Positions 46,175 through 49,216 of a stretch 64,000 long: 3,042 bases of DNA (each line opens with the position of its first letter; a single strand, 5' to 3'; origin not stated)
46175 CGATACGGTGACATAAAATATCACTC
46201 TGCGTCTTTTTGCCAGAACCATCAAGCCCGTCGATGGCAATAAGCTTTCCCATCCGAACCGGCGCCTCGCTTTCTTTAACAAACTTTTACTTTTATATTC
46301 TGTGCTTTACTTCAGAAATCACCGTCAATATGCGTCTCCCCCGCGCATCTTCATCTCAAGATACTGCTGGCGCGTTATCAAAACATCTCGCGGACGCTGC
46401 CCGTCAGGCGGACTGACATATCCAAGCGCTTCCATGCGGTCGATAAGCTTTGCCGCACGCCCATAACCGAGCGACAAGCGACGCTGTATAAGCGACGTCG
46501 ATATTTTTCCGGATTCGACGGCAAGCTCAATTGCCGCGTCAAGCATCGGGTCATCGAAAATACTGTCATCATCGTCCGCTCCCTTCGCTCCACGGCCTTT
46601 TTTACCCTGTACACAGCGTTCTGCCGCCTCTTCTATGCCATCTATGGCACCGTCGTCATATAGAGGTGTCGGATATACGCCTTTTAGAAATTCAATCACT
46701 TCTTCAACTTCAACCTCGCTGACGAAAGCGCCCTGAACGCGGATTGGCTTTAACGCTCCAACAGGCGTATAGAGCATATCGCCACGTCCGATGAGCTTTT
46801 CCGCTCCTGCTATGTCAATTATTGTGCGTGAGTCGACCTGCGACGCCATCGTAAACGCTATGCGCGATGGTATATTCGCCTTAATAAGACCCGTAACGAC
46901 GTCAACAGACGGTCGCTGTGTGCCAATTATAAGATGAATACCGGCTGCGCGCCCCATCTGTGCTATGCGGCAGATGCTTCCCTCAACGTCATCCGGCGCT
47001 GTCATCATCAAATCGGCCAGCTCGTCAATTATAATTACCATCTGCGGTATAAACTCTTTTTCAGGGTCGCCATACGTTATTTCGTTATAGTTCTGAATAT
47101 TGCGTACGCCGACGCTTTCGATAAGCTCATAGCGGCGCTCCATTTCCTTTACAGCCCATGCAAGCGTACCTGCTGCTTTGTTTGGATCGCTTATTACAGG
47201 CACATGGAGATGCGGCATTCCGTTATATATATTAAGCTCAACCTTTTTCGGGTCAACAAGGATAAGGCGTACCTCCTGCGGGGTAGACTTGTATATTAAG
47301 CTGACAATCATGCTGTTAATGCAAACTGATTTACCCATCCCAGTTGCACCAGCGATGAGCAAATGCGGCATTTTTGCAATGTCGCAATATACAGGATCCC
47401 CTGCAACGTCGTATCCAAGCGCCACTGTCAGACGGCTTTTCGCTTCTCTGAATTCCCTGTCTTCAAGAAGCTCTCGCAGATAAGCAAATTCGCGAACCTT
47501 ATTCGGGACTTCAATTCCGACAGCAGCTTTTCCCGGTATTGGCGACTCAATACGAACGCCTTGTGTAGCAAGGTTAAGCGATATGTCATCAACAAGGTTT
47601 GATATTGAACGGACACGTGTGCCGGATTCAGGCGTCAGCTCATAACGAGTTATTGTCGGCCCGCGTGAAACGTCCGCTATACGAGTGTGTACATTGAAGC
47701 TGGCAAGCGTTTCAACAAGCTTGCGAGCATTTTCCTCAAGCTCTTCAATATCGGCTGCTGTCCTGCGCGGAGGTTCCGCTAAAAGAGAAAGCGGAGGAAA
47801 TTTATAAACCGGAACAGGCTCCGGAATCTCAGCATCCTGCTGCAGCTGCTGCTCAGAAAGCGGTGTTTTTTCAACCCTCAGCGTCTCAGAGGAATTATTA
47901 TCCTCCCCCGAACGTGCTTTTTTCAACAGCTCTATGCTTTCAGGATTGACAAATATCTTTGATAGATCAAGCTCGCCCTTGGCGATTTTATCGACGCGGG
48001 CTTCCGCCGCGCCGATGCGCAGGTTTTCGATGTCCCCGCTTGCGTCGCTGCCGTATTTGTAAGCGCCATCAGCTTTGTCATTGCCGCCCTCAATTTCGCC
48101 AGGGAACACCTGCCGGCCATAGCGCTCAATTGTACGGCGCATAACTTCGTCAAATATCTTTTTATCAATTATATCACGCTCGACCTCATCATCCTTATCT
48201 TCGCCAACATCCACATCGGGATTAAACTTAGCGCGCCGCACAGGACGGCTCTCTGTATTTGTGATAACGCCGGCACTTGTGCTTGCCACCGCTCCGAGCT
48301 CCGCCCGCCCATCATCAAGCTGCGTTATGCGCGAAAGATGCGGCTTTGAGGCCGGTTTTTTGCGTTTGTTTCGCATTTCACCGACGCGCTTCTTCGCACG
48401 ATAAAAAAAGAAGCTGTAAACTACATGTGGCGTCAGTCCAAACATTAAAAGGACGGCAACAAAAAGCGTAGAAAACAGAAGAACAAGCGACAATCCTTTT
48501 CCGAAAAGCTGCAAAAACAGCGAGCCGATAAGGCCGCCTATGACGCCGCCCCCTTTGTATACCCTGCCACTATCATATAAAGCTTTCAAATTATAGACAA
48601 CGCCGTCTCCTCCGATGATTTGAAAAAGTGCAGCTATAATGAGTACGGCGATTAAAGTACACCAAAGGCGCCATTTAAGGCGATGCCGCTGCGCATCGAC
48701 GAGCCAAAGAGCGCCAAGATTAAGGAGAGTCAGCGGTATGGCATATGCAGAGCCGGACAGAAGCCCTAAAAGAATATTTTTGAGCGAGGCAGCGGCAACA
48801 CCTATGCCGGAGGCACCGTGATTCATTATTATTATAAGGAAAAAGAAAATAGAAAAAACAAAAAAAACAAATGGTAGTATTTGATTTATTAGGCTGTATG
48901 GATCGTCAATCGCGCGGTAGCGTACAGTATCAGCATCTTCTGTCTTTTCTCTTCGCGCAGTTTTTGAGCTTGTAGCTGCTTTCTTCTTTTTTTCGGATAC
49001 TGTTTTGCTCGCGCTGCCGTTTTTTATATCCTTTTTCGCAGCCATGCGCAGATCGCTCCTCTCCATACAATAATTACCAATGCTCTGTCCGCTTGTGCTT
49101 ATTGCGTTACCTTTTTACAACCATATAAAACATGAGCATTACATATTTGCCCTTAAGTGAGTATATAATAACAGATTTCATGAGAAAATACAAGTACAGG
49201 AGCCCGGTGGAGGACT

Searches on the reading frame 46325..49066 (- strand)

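Call 84: search_protein_families(library=pfam, proteins=[window:46325-49066:-], max_evalue=0.00001)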
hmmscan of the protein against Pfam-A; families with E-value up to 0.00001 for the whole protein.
window:46325-49066:- (913 aa): 4 families
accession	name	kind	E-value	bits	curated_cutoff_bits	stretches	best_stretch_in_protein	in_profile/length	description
PF01580.24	FtsK_SpoIIIE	-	1.8e-68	230.8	24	1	530-721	2-221/221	FtsK/SpoIIIE family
PF17854.6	FtsK_alpha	-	3.5e-30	104.6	22.9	1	423-522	1-101/101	FtsK alpha domain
PF09397.16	FtsK_gamma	-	3.6e-24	84.7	30.6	1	838-898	3-63/63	Ftsk gamma domain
PF13491.11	FtsK_4TM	-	8e-06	26.1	23.1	0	88-212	47-162/171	4TM region of DNA translocase FtsK/SpoIIIE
